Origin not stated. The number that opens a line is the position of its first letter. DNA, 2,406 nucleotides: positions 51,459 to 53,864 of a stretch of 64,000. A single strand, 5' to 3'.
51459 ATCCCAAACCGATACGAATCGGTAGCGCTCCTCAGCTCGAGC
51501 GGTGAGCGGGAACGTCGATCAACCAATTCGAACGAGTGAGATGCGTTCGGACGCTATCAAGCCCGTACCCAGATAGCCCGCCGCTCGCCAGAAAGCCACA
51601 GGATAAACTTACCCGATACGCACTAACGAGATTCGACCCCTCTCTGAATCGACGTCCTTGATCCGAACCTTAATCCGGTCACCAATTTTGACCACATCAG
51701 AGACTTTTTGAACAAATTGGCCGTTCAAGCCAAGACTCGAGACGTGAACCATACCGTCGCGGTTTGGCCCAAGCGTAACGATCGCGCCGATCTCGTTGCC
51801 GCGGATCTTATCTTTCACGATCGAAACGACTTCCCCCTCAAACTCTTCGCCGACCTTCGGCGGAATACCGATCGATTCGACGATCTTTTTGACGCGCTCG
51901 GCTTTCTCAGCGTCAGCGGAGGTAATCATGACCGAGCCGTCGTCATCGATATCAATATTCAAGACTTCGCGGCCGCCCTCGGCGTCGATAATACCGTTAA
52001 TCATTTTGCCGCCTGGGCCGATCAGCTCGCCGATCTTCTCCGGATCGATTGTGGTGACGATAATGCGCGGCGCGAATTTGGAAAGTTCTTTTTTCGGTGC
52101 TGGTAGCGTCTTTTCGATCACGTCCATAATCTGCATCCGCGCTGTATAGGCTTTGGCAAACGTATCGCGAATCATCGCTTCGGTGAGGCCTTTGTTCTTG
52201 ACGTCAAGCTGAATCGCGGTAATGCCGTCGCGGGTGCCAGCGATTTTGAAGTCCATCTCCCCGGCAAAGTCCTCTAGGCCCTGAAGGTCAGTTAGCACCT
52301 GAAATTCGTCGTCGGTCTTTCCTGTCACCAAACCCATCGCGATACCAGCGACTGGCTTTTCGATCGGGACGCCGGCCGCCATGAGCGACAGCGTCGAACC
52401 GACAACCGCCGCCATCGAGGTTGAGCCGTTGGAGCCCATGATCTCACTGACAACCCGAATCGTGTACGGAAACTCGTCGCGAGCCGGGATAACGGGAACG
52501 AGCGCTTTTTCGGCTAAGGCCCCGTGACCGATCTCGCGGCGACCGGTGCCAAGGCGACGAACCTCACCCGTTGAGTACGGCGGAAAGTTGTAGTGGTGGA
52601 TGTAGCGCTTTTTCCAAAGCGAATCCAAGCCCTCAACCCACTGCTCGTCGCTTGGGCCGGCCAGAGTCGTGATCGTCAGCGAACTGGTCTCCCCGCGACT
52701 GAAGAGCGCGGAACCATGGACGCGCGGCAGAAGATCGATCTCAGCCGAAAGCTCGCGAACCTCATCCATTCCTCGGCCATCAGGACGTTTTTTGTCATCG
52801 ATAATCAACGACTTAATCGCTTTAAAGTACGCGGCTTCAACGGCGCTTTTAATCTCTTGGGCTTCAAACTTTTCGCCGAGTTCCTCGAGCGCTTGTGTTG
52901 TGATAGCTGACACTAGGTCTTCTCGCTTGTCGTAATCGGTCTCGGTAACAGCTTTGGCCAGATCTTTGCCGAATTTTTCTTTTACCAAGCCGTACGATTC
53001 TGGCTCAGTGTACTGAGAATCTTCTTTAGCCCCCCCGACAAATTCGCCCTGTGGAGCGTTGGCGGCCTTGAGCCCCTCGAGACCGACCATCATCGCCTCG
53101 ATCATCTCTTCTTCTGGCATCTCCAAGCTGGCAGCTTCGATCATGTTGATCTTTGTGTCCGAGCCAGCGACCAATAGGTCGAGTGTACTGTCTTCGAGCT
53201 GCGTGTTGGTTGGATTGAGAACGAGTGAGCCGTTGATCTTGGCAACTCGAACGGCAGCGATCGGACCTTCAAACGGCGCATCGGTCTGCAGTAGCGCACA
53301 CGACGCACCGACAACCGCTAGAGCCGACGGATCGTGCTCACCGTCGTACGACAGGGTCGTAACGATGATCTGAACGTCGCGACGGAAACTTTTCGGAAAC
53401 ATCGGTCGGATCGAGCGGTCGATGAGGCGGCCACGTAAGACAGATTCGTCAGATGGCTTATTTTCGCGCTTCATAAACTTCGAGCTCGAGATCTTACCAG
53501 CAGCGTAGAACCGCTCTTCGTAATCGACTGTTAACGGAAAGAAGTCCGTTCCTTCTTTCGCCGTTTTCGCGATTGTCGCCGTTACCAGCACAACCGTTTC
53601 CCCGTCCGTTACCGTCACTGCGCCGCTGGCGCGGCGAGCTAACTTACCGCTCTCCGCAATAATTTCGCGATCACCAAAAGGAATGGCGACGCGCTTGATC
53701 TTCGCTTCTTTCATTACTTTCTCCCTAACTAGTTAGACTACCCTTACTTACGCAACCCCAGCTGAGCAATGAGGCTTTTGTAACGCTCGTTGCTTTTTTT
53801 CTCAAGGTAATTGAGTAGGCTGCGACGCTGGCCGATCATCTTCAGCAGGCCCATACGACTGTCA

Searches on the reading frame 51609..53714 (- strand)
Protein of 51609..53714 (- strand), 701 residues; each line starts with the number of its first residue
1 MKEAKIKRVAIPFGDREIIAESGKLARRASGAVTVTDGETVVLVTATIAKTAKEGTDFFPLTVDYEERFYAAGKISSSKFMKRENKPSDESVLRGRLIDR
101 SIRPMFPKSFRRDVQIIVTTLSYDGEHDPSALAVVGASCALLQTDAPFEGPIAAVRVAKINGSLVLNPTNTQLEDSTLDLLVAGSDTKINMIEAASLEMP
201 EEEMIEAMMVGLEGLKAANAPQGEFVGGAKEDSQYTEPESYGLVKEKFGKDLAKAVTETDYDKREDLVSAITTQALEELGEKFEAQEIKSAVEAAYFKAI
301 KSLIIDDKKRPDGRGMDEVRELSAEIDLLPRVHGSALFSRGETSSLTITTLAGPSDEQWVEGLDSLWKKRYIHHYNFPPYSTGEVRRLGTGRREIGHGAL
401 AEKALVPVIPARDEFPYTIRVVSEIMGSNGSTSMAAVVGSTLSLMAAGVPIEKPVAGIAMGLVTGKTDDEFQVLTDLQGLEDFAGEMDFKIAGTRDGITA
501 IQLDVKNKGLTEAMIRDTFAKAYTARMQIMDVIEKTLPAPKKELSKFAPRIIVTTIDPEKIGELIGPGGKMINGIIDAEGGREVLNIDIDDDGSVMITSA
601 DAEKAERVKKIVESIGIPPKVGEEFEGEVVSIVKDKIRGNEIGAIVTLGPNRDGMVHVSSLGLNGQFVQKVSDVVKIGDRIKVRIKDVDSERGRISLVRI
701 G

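Call 29: search_protein_families(library=pfam, proteins=[window:51609-53714:-])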
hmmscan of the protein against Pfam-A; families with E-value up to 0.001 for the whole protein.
window:51609-53714:- (701 aa): 5 families
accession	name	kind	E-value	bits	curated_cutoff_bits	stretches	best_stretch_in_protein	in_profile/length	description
PF01138.27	RNase_PH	-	1.1e-50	171.9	25.5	2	16-147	3-130/130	3' exoribonuclease family, domain 1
PF03725.20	RNase_PH_C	-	2.4e-18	66.3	20.8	1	150-214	1-67/67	3' exoribonuclease family, domain 2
PF00575.29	S1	-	2.4e-12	47.5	22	1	619-697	2-71/74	S1 RNA binding domain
PF03726.19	PNPase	-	5.8e-07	30.3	24.6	1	244-314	6-80/81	Polyribonucleotide nucleotidyltransferase, RNA binding domain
PF00013.35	KH_1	-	0.00037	20.6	21.5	0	555-613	5-65/66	KH domain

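Call 32: find_homologous_proteins(query=window:51609-53714:-, max_evalue=1e-100)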
Query window:51609-53714:- (701 aa): 7996 proteins with E <= 1e-100 among 8000 candidates; the best 120 are listed.
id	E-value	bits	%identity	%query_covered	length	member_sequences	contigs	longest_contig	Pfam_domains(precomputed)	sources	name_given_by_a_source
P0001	0.0e+0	1514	100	100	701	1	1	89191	PF03725.21,PF00575.30,PF03726.20,PF01138.28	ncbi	-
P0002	0.0e+0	1362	89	100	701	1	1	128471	PF03725.21,PF00575.30,PF03726.20,PF01138.28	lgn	-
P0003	0.0e+0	1353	88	100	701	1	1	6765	PF03725.21,PF00575.30,PF03726.20,PF01138.28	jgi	-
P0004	0.0e+0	1343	87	100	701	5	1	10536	PF03725.21,PF00575.30,PF03726.20,PF01138.28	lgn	-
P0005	0.0e+0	1335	87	100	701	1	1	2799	PF03725.21,PF00575.30,PF03726.20,PF01138.28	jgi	jgi:polyribonucleotide nucleotidyltransferase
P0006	0.0e+0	1196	78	100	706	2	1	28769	PF00013.36,PF03725.21,PF00575.30,PF03726.20,PF01138.28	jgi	-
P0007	0.0e+0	1144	74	100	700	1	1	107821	PF00013.36,PF03725.21,PF00575.30,PF03726.20,PF01138.28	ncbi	-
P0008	0.0e+0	1140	76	99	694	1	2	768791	PF03725.21,PF00575.30,PF03726.20,PF01138.28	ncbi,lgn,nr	ncbi:MAG: polyribonucleotide nucleotidyltransferase [Candidatus Berkelbacteria bacterium]|nr:MAG: po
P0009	0.0e+0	1113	74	100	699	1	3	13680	PF03725.21,PF00575.30,PF03726.20,PF01138.28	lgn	-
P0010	0.0e+0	1083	71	99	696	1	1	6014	PF03725.21,PF00575.30,PF03726.20,PF01138.28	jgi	jgi:polyribonucleotide nucleotidyltransferase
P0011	7.7e-291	985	65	98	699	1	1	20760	PF00013.36,PF03725.21,PF00575.30,PF03726.20,PF01138.28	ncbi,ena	-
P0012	2.2e-288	977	65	99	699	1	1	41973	PF03725.21,PF00575.30,PF03726.20,PF01138.28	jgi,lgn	-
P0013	1.0e-287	974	65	99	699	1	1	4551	PF03725.21,PF00575.30,PF03726.20,PF01138.28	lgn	-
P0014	1.5e-287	974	64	99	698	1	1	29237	PF00013.36,PF03725.21,PF00575.30,PF03726.20,PF01138.28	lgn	-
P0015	1.4e-286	971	65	99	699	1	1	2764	PF03725.21,PF00575.30,PF03726.20,PF01138.28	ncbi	-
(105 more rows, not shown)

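Call 33: find_encoding_contigs(protein=P0001, flank=500, max_places=3)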
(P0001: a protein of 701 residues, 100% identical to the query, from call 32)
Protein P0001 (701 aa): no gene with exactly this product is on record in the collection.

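Call 34: find_encoding_contigs(protein=P0008, flank=500, max_places=2)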
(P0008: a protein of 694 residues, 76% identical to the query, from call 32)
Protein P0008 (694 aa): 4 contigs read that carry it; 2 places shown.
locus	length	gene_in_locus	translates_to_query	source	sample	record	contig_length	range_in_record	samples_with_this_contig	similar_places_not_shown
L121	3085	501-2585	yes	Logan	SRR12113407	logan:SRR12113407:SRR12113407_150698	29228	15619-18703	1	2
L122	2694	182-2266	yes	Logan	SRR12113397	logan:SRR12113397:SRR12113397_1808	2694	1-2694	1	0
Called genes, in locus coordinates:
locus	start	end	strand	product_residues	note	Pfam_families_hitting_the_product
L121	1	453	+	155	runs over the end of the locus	PF00312:Ribosomal_S15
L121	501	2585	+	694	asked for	PF01138:RNase_PH, PF03725:RNase_PH_C, PF03726:PNPase, PF01138:RNase_PH, PF00575:S1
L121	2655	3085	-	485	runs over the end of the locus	PF03951:Gln-synt_N, PF00120:Gln-synt_C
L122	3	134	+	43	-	?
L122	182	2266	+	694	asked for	PF01138:RNase_PH, PF03725:RNase_PH_C, PF03726:PNPase, PF01138:RNase_PH, PF00575:S1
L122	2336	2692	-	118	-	?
